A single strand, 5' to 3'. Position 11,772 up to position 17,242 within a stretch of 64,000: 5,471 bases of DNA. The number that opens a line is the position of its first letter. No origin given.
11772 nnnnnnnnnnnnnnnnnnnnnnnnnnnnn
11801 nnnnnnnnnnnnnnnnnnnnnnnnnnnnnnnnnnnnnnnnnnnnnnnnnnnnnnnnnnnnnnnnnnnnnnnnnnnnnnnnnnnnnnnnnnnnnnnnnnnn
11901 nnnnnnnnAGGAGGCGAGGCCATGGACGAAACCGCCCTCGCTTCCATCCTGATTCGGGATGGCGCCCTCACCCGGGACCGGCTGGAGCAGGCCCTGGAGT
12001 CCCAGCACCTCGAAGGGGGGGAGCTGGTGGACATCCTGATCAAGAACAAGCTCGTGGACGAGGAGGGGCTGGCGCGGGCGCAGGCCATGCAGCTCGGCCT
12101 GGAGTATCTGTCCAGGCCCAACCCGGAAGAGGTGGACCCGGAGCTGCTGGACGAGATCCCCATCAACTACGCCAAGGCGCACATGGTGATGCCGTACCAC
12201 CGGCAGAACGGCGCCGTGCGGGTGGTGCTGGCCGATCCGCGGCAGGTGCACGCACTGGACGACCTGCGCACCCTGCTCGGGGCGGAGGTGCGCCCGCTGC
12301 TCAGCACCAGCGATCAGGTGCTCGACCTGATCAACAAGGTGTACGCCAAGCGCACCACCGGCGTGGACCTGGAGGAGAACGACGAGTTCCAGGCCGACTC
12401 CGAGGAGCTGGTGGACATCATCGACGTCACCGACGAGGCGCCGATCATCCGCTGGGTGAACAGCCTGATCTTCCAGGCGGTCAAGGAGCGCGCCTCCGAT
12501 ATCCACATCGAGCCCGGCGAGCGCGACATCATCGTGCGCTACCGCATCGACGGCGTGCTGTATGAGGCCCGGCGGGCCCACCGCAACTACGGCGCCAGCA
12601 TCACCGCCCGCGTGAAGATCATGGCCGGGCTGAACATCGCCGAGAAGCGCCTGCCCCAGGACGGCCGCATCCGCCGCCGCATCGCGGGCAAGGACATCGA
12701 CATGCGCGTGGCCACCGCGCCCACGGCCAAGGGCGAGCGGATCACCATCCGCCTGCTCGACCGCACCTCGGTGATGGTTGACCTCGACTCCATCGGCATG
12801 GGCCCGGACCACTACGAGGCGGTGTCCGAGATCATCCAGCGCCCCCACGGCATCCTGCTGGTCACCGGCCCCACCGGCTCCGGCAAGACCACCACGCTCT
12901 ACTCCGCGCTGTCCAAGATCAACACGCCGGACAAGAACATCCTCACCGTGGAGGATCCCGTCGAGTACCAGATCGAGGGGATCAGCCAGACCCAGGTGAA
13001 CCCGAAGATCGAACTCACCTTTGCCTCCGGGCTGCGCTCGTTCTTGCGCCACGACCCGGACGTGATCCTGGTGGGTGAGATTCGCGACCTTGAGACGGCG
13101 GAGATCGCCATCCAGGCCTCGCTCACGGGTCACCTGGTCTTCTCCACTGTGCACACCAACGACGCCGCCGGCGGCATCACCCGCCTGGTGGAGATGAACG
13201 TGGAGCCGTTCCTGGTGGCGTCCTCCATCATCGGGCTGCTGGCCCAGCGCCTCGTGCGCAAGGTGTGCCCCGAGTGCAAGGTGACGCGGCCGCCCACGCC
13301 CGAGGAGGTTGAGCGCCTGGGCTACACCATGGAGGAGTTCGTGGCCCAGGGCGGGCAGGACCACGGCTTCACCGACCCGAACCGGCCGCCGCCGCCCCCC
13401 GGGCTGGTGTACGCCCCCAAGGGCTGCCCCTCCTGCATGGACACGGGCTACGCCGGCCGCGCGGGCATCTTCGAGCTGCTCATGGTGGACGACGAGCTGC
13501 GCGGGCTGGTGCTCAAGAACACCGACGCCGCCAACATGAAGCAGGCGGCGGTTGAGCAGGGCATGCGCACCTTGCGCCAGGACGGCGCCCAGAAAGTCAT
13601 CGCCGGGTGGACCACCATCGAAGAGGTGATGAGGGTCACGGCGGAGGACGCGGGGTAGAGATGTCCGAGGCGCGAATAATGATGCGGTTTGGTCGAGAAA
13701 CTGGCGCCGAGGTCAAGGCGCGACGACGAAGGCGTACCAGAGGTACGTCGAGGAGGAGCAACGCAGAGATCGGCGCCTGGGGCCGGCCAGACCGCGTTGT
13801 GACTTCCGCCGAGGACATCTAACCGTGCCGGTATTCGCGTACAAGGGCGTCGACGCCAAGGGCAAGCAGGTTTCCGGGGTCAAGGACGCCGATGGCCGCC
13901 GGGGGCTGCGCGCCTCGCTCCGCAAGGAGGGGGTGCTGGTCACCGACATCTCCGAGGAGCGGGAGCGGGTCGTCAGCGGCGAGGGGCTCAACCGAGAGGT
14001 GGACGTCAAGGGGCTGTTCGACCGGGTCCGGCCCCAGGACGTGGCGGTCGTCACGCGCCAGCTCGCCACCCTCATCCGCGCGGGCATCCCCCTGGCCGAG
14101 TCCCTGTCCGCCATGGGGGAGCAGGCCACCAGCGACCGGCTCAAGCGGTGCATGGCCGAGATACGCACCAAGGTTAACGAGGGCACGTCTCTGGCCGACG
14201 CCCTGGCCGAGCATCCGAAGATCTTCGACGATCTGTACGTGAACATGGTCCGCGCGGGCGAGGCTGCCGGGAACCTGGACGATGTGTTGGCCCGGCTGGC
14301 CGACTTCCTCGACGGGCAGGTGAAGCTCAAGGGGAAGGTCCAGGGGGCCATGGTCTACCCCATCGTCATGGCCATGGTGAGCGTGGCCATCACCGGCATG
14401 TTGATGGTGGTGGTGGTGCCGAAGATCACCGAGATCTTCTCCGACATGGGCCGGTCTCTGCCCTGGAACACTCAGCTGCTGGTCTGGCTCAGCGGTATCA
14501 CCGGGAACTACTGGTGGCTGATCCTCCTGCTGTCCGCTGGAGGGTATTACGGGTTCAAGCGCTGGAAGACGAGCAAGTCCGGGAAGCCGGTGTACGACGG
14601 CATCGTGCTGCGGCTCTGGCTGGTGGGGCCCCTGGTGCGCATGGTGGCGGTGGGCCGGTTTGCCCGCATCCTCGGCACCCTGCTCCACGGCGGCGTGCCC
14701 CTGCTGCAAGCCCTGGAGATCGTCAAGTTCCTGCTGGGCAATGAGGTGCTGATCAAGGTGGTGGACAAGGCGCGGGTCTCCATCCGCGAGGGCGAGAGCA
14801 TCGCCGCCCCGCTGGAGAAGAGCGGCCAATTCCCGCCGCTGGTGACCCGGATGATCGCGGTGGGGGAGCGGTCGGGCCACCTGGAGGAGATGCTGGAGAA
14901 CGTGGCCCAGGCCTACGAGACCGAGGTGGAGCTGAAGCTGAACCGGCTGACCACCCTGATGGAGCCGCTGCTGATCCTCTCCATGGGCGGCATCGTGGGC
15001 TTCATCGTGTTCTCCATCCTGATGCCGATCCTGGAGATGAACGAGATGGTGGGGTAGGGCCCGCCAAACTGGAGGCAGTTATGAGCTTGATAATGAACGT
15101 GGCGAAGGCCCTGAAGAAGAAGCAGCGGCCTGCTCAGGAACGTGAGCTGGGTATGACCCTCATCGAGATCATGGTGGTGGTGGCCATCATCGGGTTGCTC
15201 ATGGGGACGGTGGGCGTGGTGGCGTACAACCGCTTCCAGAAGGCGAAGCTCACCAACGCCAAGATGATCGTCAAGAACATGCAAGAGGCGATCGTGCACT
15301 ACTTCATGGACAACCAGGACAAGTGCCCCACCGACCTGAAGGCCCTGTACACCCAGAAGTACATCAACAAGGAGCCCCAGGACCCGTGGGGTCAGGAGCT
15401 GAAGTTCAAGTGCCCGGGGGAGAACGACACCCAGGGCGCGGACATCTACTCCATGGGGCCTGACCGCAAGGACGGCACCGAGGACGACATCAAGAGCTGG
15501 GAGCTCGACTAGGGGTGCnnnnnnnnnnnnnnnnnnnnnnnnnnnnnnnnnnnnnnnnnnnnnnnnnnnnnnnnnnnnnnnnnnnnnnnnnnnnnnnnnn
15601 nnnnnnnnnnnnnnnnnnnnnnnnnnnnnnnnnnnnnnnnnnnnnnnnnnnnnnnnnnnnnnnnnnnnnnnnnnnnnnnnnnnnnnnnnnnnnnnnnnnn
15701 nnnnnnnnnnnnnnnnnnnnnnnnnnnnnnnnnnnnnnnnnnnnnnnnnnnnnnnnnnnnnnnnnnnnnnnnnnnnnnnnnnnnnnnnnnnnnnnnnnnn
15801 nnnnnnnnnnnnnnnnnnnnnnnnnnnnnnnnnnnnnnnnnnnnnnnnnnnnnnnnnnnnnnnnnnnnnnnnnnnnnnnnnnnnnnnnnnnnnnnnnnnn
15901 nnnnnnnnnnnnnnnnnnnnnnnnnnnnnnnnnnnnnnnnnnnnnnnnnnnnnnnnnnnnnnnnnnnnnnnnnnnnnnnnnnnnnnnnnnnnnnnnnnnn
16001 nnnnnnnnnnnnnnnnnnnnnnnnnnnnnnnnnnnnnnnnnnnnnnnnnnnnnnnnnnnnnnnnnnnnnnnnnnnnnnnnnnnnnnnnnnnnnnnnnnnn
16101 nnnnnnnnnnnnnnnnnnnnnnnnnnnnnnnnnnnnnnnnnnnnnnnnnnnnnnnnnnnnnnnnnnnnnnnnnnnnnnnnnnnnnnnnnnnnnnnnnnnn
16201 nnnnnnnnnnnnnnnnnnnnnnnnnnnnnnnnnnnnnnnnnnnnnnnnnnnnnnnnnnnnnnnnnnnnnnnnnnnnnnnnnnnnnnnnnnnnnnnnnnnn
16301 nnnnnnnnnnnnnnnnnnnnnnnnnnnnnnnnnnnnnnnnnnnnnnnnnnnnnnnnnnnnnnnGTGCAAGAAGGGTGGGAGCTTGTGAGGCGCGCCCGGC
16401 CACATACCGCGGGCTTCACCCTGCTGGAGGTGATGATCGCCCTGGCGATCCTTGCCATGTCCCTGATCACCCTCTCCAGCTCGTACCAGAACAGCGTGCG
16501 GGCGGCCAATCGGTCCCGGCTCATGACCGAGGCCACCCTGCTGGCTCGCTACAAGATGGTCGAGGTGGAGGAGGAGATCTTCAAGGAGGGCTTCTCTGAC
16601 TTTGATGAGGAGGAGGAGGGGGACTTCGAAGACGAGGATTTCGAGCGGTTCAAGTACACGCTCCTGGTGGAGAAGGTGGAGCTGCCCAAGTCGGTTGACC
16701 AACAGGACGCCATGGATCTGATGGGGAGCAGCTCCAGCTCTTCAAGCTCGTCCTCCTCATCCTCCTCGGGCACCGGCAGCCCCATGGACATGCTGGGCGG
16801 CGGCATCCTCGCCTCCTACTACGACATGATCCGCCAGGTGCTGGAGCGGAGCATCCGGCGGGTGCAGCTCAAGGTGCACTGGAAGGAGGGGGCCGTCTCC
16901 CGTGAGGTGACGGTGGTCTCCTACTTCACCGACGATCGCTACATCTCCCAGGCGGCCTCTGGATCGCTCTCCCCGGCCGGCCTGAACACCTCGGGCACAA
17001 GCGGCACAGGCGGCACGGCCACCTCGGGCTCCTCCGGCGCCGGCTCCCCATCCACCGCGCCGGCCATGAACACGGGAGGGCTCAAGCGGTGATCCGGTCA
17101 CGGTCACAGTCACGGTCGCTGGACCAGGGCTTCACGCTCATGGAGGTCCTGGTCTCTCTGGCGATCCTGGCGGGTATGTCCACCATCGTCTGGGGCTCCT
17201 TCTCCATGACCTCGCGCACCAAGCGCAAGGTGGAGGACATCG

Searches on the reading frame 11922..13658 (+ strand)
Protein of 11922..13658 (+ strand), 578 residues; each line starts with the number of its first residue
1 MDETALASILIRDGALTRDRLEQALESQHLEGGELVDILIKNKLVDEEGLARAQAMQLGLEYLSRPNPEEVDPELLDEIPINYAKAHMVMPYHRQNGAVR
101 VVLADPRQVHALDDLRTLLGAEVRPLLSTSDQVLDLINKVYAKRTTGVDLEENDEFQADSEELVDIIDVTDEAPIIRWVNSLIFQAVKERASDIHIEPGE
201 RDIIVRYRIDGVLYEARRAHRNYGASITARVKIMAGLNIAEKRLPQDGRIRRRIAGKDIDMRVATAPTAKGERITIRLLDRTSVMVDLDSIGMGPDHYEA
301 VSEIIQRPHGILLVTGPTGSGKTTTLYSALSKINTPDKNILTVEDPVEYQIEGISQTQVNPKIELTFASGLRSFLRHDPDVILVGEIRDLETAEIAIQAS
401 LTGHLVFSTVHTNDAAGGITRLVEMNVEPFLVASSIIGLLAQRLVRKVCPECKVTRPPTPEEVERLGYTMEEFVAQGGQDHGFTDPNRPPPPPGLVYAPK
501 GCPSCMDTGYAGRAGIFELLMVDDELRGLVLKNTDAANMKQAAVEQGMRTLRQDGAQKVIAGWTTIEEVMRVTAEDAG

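Call 28: search_protein_families(library=pfam, proteins=[window:11922-13658:+], max_evalue=0.00001)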
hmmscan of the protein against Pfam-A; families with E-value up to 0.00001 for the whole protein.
window:11922-13658:+ (578 aa): 2 families
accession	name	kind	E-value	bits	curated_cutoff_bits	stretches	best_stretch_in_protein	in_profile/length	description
PF00437.27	T2SSE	-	2e-141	471.4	24.9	1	170-571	3-370/370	Type II/IV secretion system protein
PF05157.20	MshEN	-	1.3e-16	60.8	23.1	1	59-145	2-88/90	MshEN domain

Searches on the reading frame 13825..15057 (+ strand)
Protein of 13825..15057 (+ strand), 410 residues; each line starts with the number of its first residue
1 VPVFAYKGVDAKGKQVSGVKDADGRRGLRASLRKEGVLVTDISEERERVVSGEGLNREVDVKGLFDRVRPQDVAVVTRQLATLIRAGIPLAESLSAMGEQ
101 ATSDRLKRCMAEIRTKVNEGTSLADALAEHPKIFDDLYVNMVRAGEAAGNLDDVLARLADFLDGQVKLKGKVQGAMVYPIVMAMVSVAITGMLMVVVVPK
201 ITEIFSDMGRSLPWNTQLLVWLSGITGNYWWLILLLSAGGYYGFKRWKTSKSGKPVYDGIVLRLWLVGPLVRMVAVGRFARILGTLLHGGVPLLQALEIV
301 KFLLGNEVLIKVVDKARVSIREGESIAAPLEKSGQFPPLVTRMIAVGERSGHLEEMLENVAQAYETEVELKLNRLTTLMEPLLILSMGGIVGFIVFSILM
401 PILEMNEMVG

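Call 28: search_protein_families(library=pfam, proteins=[window:13825-15057:+], max_evalue=0.00001)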
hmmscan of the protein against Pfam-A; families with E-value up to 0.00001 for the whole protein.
window:13825-15057:+ (410 aa): 1 family
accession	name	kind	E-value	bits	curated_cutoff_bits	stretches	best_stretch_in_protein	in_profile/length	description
PF00482.28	T2SSF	-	2.2e-67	225.1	25.2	2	77-199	2-125/125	Type II secretion system (T2SS), protein F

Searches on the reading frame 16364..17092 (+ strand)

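Call 28: search_protein_families(library=pfam, proteins=[window:16364-17092:+], max_evalue=0.00001)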
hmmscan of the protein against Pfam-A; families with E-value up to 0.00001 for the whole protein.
window:16364-17092:+ (242 aa): 1 family
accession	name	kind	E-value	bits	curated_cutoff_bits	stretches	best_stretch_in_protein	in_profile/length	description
PF07963.17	N_methyl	-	2e-07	30.7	21.2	1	15-36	4-25/27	Prokaryotic N-terminal methylation motif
